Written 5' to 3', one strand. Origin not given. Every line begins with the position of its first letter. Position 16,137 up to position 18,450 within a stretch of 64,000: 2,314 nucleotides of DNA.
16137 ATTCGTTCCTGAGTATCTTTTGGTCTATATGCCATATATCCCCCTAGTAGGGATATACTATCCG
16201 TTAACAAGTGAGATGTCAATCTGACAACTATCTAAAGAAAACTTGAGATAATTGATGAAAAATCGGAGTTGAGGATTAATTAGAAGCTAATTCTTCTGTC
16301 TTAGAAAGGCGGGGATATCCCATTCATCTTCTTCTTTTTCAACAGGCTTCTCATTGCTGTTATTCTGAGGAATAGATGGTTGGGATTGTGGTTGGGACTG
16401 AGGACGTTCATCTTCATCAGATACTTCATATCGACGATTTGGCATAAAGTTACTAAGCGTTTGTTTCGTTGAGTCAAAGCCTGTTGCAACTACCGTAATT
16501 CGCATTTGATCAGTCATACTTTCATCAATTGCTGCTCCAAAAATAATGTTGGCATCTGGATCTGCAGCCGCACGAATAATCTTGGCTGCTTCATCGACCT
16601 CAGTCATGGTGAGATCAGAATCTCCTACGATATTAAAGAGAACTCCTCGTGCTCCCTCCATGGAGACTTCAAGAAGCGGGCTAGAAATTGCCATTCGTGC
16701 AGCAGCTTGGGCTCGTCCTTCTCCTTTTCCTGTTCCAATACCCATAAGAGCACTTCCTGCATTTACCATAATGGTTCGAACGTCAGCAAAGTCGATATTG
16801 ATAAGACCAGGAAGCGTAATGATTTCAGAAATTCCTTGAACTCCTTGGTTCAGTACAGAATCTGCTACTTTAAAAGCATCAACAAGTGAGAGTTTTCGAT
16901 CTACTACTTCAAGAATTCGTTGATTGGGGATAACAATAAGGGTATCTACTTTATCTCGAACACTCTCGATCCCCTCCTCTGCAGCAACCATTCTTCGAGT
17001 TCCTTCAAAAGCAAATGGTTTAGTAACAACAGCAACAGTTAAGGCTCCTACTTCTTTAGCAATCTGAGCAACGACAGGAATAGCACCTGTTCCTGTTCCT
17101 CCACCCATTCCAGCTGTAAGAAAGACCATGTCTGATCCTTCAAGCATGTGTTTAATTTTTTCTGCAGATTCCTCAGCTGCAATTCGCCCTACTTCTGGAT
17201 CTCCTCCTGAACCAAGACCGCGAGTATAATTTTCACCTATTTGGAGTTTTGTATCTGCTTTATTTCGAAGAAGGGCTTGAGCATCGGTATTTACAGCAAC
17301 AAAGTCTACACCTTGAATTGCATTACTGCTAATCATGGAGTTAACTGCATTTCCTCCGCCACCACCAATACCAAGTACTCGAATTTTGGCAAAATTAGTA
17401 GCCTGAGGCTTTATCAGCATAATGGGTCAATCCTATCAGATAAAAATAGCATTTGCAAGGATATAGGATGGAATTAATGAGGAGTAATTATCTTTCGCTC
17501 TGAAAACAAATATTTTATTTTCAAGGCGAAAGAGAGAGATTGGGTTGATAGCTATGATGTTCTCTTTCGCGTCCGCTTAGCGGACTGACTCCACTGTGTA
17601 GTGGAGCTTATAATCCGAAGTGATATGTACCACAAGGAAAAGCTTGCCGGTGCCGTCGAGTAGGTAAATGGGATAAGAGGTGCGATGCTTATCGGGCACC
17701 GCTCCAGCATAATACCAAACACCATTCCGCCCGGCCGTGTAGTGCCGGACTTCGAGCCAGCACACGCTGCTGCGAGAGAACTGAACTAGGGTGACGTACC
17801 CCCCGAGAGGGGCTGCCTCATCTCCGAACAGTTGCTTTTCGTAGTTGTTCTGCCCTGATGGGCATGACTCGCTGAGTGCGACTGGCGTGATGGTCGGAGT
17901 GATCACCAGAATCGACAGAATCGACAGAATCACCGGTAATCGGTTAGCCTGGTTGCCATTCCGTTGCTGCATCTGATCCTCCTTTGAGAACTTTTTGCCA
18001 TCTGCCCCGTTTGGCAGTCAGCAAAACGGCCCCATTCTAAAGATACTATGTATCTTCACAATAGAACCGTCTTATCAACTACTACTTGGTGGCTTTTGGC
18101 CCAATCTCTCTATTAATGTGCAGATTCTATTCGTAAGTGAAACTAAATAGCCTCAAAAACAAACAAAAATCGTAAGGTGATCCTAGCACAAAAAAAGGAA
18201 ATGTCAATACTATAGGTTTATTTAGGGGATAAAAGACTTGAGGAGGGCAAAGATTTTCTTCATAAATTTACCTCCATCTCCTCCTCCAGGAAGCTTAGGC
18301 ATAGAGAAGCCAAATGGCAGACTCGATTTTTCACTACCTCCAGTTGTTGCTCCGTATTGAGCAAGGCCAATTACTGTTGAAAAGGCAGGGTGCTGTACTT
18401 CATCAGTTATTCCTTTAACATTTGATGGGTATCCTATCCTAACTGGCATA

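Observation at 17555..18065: GC-rich ~0.5 kb insert with a secreted-protein gene splitting ftsA from ftsZ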

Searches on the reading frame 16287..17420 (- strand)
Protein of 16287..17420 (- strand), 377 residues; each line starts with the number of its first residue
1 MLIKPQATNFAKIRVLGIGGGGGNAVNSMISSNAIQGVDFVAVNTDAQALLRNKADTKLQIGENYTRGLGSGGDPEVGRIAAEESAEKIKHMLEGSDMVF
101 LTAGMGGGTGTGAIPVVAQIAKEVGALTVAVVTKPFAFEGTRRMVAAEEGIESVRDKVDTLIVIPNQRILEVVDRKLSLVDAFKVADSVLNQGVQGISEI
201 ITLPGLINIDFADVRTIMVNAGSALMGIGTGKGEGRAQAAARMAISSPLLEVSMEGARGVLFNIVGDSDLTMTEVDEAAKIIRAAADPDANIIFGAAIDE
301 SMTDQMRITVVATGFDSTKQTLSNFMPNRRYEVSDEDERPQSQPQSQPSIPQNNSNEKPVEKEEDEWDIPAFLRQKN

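Call 15: find_related_loci(query=window:16290-17420:-, collection=genome_contigs, flank=6000)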
Query window:16290-17420:- (377 aa) in genome_contigs; peptide patterns used: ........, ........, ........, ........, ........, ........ (x = any residue, [..] = any of these).
600 stretches matched a pattern (row limit reached: there are more); 533 encode a relative of the query (tblastn E <= 1e-3); the best 80 are kept; 80 distinct loci.
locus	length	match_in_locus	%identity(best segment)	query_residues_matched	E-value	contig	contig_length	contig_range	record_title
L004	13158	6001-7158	79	1-377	4e-178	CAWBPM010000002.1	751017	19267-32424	MAG: Candidatus Levybacteria bacterium isolate MFD01476.bin.1.72 genome assembly, contig: contig_44254, whole genome sho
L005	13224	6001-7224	72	1-377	6e-165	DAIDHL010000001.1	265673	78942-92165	MAG TPA_asm: Candidatus Levyibacteriota bacterium isolate clean344 NODE_1_length_265673_cov_5.589056, whole genome shotg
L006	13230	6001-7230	71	1-377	2e-164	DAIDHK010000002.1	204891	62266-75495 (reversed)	MAG TPA_asm: Candidatus Levyibacteriota bacterium isolate clean343 NODE_2_length_204891_cov_11.242083, whole genome shot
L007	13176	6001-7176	73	1-377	2e-162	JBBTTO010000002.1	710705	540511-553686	MAG: Patescibacteria group bacterium isolate H52-bin062_1 H52_bin062_1_000000000002, whole genome shotgun sequence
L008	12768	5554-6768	71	1-377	2e-160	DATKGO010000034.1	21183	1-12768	MAG TPA_asm: Patescibacteria group bacterium isolate SMAG_U14553 k141_50429, whole genome shotgun sequence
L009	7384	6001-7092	72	1-372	9e-159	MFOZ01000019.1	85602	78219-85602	MAG: Candidatus Levybacteria bacterium RIFCSPLOWO2_01_FULL_42_15 rifcsplowo2_01_scaffold_302, whole genome shotgun seque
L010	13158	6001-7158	68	1-377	2e-152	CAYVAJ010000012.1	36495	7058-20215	MAG TPA_asm: uncultured Gammaproteobacteria bacterium isolate SRP144015_co1_62 genome assembly, contig: NODE_606_length_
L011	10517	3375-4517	69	1-377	5e-152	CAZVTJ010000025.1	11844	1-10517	MAG TPA_asm: uncultured Gammaproteobacteria bacterium isolate binchicken_co22_151 genome assembly, contig: NODE_5585_len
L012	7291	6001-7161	69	1-377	3e-149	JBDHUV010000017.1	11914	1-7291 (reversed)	MAG: Candidatus Levyibacteriota bacterium isolate AS-MESO-3CA.413 NODE_23184_length_11914_cov_6.232407, whole genome sho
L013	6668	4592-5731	69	1-377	2e-149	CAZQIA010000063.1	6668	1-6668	MAG TPA_asm: uncultured Gammaproteobacteria bacterium isolate SRP173033_co3_77 genome assembly, contig: NODE_16903_lengt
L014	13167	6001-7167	66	1-377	3e-146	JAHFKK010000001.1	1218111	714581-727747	MAG: Candidatus Gottesmanbacteria bacterium isolate nzgw408 NODE_1_length_1218112_cov_6.992134, whole genome shotgun seq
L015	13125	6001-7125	70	1-377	3e-146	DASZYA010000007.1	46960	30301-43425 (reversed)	MAG TPA_asm: Patescibacteria group bacterium isolate SMAG_U6198 k141_600475, whole genome shotgun sequence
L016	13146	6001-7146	66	1-377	2e-141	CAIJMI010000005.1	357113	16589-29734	Candidatus Gottesmanbacteria bacterium isolate LaPlata-b_bin-0620 genome assembly, contig: bin-0620:5/5, whole genome sh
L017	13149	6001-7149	67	1-377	9e-141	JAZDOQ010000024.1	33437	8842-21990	MAG: Candidatus Gottesmanbacteria bacterium isolate MEGAHIT-group-0.784 k141_16505060, whole genome shotgun sequence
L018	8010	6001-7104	62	2-375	1e-134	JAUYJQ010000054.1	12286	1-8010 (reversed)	MAG: Candidatus Beckwithbacteria bacterium isolate C24_metabat.bin.156 C24_k141_338666, whole genome shotgun sequence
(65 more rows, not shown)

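Call 69: search_protein_families(library=pfam, proteins=[window:16287-17420:-], max_evalue=0.001)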
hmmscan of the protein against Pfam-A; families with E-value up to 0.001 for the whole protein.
window:16287-17420:- (377 aa): 2 families
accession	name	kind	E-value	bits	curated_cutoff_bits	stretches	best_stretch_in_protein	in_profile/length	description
PF00091.31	Tubulin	-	1.5e-50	172.5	33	1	12-173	1-189/190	Tubulin/FtsZ family, GTPase domain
PF12327.13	FtsZ_C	-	7.2e-36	122.8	27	1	222-316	1-95/95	FtsZ family, C-terminal domain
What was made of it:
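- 16287..17420 (-): ftsZ. Pfam Tubulin and FtsZ_C (call 69).
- Checked: Flanking genes: ftsZ 16287-17420(-) and ftsA 18222-19541(-) are confirmed by Pfam (call 69).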

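Call 79: list_cluster_members(proteins=[window:16290-17420:-, window:18225-19541:-])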
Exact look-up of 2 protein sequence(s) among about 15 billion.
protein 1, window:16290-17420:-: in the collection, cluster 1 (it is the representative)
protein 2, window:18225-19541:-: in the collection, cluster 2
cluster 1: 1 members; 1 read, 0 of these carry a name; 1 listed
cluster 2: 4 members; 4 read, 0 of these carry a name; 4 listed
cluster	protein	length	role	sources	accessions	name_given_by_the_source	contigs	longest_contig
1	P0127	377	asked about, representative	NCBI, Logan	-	-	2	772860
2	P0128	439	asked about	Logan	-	-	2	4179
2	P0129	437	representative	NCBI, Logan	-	-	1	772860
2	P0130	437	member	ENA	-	-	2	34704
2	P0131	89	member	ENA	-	-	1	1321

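Call 80: find_encoding_contigs(protein=P0130, flank=3000, max_places=6)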
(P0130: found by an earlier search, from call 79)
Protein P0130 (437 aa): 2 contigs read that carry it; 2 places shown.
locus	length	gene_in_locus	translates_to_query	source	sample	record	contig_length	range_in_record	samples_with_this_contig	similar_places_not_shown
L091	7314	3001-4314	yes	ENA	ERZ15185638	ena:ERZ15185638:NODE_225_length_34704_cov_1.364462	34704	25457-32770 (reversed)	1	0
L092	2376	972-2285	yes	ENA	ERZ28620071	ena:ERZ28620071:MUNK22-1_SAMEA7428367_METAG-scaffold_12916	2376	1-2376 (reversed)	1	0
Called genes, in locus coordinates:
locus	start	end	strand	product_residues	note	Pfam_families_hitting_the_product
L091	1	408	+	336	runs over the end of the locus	PF00953:Glycos_transf_4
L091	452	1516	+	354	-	PF01098:FTSW_RODA_SPOVE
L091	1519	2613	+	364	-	PF03033:Glyco_transf_28, PF13528:Glyco_trans_1_3 (weak), PF04101:Glyco_tran_28_C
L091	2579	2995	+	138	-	-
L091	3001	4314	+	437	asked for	PF02491:SHS2_FTSA, PF06723:MreB_Mbl, PF11104:PilM_2, PF06277:EutA (weak), PF14450:FtsA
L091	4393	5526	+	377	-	PF00091:Tubulin, PF12327:FtsZ_C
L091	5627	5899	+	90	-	PF02583:Trns_repr_metal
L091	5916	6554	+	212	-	PF13628:DUF4142, PF03713:DUF305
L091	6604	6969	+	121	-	PF13473:Cupredoxin_1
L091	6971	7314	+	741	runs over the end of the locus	PF00403:HMA, PF00122:E1-E2_ATPase, PF00702:Hydrolase, PF08282:Hydrolase_3 (weak)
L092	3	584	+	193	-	?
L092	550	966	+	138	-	-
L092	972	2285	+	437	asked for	PF02491:SHS2_FTSA, PF06723:MreB_Mbl, PF11104:PilM_2, PF06277:EutA (weak), PF14450:FtsA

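Call 81: find_encoding_contigs(protein=P0131, flank=3000, max_places=6)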
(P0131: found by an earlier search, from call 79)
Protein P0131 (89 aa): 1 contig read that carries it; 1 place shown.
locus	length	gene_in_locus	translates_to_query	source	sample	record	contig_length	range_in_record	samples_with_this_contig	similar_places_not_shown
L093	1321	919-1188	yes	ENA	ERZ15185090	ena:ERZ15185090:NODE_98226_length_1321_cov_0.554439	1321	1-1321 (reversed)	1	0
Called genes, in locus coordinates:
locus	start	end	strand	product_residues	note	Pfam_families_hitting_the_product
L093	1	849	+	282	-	?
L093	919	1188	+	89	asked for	-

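Call 87: find_encoding_contigs(protein=P0127, flank=1500, max_places=4)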
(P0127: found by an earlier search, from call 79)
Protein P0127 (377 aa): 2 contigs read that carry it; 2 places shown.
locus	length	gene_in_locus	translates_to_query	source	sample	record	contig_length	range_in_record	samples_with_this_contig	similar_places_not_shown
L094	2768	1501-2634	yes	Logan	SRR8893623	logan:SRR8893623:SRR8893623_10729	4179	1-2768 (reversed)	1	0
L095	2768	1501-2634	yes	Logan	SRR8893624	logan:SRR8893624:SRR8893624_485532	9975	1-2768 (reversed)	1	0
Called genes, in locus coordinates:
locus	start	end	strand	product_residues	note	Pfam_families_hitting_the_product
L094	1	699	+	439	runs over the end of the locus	PF02491:SHS2_FTSA, PF06723:MreB_Mbl, PF11104:PilM_2, PF06277:EutA (weak), PF14450:FtsA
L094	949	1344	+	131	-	-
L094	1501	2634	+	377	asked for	PF00091:Tubulin, PF12327:FtsZ_C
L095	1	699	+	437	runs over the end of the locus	PF02491:SHS2_FTSA, PF06723:MreB_Mbl, PF11104:PilM_2, PF06277:EutA (weak), PF14450:FtsA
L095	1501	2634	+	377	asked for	PF00091:Tubulin, PF12327:FtsZ_C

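Call 107: find_encoding_contigs(protein=P0129, flank=1000, max_places=4)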
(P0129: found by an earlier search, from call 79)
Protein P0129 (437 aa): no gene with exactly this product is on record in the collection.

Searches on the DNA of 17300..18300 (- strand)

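Call 5: search_rna_families(source=window, start=17300, end=18300, threshold=evalue, max_evalue=10, show_alignments=3)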
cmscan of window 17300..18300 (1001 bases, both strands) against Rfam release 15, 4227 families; matches with E-value up to 10: 7.
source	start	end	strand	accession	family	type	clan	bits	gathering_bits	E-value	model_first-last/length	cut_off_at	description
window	17471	17561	+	RF00528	snoMe28S-Gm1083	Gene; snRNA; snoRNA; CD-box;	-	19.8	48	1.1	1-89/89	no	Small nucleolar RNA Me28S-Gm1083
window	17449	17529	+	RF02395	sau-66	Gene; sRNA;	-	19.4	80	4.1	1-80/80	no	Staphylococcus sRNA sau-66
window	17502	17564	+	RF02078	STnc210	Gene; sRNA;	-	17.5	100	1.4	1-179/179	no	Salmonella enterica sRNA STnc210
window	17608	17720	-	RF00081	ArcZ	Gene; sRNA;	-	16.5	66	1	1-106/106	no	ArcZ RNA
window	18199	18271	+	RF01880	Xist_exon1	Gene; lncRNA;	-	15.2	50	0.21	1-85/85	no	X-chromosome inactivation gene exon 1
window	17959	18093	-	RF02195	TP53TG1_1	Gene; lncRNA;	-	15.2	40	2.8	1-153/153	no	TP53 target 1 conserved region 1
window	17498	17534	+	RF03156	L31-Firmicutes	Cis-reg; leader;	CL00118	14.3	33.3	4.6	1-32/32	no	L31-Firmicutes ribosomal protein leader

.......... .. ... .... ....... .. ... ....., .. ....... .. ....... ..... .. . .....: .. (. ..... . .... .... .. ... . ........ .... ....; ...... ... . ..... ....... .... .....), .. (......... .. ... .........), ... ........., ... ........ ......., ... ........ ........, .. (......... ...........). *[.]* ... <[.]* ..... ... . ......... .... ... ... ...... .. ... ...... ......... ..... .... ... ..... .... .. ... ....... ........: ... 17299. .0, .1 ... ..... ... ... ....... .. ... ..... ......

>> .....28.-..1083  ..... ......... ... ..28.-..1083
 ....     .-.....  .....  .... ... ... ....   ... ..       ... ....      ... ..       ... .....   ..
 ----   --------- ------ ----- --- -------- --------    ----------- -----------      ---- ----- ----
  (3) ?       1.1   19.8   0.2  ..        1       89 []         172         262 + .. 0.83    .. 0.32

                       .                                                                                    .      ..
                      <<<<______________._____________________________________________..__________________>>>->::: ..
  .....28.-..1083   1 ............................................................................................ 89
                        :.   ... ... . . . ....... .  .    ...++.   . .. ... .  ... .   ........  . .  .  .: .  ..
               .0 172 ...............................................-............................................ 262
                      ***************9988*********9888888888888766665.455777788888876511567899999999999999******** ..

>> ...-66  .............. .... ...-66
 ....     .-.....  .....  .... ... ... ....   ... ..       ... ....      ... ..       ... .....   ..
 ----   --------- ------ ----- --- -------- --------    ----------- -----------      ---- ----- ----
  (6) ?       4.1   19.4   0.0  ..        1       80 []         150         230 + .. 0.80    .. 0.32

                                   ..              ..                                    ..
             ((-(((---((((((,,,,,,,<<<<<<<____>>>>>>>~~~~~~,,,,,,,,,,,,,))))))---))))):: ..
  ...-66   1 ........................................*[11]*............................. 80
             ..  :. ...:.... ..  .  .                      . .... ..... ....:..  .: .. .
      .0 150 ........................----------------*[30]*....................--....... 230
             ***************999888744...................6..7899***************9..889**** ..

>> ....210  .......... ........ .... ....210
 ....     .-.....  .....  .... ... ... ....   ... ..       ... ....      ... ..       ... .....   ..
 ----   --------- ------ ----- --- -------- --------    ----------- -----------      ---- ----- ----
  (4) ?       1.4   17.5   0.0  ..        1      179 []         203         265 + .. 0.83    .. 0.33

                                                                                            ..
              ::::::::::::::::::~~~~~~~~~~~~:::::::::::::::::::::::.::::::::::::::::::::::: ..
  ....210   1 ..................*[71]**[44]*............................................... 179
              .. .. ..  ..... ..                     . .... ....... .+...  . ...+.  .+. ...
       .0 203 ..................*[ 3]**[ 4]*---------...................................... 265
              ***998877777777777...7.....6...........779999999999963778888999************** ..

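Call 48: search_rna_families(sources=[L084, L085, L087], threshold=evalue, max_evalue=1)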
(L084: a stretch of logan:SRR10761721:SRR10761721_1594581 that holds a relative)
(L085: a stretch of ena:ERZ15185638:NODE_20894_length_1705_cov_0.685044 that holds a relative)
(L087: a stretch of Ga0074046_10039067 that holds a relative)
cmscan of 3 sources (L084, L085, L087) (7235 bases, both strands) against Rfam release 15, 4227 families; matches with E-value up to 1: 1.
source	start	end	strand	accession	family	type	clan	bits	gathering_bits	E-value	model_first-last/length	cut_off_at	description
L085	636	812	+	RF00004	U2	Gene; snRNA; splicing;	CL00006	20.6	46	0.76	1-192/192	no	U2 spliceosomal RNA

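Call 91: search_dna_similar(query=window:17494-18221:-, collection=plasmids, mode=distant, max_evalue=0.01, max_rows=10)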
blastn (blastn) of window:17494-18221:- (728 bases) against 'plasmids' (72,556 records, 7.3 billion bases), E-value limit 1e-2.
No match.

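Call 92: search_dna_similar(query=window:17494-18221:-, collection=phages, mode=distant, max_evalue=0.01, max_rows=10)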
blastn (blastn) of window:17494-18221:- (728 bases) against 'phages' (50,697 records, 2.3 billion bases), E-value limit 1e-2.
No match.
